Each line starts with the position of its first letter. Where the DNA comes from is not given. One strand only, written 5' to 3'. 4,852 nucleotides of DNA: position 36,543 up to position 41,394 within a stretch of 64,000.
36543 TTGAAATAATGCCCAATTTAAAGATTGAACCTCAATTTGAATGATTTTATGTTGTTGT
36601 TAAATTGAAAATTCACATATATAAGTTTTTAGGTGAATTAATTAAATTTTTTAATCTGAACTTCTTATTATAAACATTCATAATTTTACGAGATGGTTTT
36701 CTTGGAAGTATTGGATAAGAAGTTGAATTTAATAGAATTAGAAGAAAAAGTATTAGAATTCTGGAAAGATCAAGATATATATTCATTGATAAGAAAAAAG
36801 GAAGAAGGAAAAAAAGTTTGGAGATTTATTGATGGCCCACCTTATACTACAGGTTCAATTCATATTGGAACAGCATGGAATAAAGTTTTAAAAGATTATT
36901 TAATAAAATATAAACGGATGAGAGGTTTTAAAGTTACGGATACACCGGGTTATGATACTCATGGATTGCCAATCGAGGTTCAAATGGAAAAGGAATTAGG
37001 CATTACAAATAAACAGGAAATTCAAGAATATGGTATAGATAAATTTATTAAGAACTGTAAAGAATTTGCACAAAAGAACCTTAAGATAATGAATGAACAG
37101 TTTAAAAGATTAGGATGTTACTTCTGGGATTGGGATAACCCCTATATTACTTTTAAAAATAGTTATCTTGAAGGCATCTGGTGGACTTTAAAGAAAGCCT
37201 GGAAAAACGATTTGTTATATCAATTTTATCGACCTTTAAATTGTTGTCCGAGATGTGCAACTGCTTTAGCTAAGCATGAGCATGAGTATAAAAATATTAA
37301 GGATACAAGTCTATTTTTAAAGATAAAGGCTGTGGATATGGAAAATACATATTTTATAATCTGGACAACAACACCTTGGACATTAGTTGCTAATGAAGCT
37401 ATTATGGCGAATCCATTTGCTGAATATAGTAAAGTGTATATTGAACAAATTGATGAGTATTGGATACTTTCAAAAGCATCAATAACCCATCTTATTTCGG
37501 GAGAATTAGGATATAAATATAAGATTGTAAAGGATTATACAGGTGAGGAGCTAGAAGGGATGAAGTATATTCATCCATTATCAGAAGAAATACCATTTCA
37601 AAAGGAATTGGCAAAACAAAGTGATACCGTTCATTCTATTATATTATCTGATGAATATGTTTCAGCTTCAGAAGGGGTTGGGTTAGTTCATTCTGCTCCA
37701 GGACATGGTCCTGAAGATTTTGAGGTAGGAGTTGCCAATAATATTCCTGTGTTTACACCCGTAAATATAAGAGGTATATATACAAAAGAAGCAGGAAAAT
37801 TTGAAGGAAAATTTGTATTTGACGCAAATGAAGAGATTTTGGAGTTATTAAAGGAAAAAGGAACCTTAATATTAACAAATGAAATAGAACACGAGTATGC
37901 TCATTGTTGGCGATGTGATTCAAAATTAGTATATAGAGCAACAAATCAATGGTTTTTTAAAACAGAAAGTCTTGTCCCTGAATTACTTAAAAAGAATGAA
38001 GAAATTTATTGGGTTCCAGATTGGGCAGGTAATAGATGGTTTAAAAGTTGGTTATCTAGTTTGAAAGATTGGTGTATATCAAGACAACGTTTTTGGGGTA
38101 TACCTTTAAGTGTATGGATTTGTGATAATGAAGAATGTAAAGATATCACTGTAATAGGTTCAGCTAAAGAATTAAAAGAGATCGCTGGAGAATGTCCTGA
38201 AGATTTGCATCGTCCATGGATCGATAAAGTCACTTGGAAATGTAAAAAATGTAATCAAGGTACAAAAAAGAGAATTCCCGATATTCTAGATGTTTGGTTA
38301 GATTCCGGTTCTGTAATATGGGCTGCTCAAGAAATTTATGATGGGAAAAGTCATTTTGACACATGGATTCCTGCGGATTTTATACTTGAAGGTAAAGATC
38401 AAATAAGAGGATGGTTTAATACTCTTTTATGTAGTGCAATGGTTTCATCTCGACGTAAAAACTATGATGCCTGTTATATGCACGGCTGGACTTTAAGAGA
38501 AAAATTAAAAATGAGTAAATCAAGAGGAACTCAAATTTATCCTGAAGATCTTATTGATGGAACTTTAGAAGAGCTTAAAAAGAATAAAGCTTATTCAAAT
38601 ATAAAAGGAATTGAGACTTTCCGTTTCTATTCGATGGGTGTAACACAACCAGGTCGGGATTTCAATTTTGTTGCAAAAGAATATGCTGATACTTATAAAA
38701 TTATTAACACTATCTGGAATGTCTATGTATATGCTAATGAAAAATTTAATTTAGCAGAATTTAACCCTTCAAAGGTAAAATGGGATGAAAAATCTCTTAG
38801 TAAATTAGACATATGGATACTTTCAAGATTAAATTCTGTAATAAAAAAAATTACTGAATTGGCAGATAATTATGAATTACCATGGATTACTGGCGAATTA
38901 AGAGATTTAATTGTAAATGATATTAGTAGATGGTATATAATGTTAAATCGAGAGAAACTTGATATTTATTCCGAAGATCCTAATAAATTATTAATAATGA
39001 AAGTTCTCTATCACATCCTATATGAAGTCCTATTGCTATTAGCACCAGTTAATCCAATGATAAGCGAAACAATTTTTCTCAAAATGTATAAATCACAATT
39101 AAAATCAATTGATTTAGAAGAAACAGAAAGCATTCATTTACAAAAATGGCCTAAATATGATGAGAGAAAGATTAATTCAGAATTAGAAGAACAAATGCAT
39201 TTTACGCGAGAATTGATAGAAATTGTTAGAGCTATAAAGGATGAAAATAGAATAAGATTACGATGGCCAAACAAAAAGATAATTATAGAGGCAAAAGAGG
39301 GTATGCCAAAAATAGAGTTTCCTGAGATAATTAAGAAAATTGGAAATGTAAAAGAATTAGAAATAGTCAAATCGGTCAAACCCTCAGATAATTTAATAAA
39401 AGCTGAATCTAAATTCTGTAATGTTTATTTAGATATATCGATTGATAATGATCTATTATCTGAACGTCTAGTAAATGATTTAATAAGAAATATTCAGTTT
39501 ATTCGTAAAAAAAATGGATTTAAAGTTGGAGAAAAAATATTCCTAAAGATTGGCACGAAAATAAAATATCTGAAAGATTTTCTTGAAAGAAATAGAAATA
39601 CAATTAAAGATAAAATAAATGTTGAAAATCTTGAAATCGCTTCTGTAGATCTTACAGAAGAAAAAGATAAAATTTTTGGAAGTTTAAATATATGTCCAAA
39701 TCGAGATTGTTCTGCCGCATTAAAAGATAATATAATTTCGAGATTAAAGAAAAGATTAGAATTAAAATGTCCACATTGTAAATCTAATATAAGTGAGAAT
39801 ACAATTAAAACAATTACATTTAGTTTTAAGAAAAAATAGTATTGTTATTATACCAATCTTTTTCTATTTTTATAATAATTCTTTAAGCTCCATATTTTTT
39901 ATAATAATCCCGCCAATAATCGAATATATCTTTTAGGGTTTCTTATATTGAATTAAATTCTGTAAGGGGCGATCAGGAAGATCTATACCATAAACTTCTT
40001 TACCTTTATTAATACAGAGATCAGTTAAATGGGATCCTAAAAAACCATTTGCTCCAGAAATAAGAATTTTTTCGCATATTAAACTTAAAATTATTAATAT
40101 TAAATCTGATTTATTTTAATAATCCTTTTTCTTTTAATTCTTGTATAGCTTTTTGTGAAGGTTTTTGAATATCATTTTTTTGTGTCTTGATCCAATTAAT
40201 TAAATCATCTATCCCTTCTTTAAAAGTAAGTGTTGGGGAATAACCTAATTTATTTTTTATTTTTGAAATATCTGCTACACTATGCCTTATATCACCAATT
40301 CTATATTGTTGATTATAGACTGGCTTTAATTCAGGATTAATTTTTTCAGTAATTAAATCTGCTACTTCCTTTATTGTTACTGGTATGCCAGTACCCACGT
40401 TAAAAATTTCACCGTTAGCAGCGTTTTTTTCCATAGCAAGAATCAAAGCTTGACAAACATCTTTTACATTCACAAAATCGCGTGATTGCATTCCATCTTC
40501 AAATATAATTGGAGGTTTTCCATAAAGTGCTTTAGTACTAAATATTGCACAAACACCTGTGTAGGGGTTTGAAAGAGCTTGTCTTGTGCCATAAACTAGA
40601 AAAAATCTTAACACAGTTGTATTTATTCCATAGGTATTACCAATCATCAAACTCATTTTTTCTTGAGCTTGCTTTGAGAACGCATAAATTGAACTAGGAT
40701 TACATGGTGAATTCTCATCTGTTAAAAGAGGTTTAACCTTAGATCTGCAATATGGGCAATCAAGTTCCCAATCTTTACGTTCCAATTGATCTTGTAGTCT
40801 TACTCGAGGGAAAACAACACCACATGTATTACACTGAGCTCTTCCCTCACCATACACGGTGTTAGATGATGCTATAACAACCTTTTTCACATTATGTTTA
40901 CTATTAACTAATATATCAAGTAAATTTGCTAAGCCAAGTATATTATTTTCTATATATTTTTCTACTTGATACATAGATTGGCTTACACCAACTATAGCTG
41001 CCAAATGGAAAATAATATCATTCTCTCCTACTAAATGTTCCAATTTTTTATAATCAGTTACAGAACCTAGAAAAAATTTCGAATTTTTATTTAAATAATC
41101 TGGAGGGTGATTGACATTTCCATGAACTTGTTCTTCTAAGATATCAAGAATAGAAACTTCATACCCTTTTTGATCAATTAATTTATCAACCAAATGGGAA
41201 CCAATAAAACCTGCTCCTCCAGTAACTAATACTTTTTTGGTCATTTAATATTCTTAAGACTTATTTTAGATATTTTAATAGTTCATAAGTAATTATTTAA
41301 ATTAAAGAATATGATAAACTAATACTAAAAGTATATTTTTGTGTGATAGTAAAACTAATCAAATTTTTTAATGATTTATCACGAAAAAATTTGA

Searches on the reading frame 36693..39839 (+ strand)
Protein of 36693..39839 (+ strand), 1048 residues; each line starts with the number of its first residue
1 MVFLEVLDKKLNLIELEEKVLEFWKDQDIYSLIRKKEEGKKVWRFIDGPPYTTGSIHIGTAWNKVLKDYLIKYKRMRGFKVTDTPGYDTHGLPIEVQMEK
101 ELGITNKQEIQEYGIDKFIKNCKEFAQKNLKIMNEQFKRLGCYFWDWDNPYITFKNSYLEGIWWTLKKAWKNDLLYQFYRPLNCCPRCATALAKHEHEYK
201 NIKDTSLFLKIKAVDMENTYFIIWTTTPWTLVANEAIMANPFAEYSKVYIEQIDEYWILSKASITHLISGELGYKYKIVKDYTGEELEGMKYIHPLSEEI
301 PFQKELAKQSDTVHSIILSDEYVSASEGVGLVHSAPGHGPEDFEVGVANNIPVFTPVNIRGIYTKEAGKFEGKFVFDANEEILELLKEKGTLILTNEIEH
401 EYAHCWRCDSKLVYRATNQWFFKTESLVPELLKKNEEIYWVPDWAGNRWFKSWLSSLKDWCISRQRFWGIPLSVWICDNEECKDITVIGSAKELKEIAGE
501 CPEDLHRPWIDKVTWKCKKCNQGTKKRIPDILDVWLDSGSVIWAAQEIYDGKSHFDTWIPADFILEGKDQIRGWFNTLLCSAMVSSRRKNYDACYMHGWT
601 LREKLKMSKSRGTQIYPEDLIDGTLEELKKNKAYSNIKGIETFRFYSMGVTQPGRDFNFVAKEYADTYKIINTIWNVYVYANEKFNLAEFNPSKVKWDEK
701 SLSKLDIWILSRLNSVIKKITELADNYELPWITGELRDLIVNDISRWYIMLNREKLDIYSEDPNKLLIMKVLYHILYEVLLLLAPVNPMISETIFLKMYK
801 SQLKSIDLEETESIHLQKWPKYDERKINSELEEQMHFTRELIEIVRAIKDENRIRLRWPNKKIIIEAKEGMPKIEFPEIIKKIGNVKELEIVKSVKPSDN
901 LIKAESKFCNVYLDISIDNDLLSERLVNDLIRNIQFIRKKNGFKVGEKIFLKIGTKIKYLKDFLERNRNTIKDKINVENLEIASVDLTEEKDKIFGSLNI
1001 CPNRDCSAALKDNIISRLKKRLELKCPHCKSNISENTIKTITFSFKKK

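Call 55: search_protein_families(library=pfam, proteins=[window:36693-39839:+], max_evalue=0.00001)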
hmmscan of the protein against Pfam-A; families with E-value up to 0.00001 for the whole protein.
window:36693-39839:+ (1048 aa): 4 families
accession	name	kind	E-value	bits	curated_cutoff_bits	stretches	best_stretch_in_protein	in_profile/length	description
PF00133.28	tRNA-synt_1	-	3e-106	356.1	22.7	1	20-659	2-413/414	tRNA synthetases class I (I, L, M and V)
PF08264.19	Anticodon_1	-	6.2e-29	101.2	25.1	1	706-863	1-147/148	Anticodon-binding domain of tRNA ligase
PF09334.17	tRNA-synt_1g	-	9.5e-19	67.8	20.1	1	50-114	8-71/391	tRNA synthetases class I (M)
PF19302.4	DUF5915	-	2.3e-09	37.5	27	1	899-984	90-174/195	Domain of unknown function (DUF5915)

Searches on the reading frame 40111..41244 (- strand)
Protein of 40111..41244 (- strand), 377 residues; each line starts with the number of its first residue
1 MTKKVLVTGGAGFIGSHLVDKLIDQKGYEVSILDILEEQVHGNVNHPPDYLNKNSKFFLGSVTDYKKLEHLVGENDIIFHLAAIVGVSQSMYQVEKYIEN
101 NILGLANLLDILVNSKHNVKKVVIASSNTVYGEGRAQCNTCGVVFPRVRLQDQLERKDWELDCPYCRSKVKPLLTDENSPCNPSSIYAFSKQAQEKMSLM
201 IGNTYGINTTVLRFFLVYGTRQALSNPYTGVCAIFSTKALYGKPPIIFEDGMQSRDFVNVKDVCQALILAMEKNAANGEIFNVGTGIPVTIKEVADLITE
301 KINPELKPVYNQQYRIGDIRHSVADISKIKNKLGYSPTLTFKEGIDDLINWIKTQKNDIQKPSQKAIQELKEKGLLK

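Call 55: search_protein_families(library=pfam, proteins=[window:40111-41244:-], max_evalue=0.00001)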
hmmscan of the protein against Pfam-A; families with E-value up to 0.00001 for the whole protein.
window:40111-41244:- (377 aa): 5 families
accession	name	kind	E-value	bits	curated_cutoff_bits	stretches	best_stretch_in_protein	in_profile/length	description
PF16363.11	GDP_Man_Dehyd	-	7.6e-50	170.7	27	2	6-134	1-136/332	GDP-mannose 4,6 dehydratase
PF01370.27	Epimerase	-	2.9e-49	168.1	20.9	2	5-136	1-124/240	NAD dependent epimerase/dehydratase family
PF02719.21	Polysacc_synt_2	-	9.8e-22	77.9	20.2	1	5-127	1-128/293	Polysaccharide biosynthesis protein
PF01073.25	3Beta_HSD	-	5.5e-19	68.7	22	1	6-133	1-122/280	3-beta hydroxysteroid dehydrogenase/isomerase family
PF07993.18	NAD_binding_4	-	8.2e-13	48.5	20.1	1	66-236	80-220/258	Male sterility protein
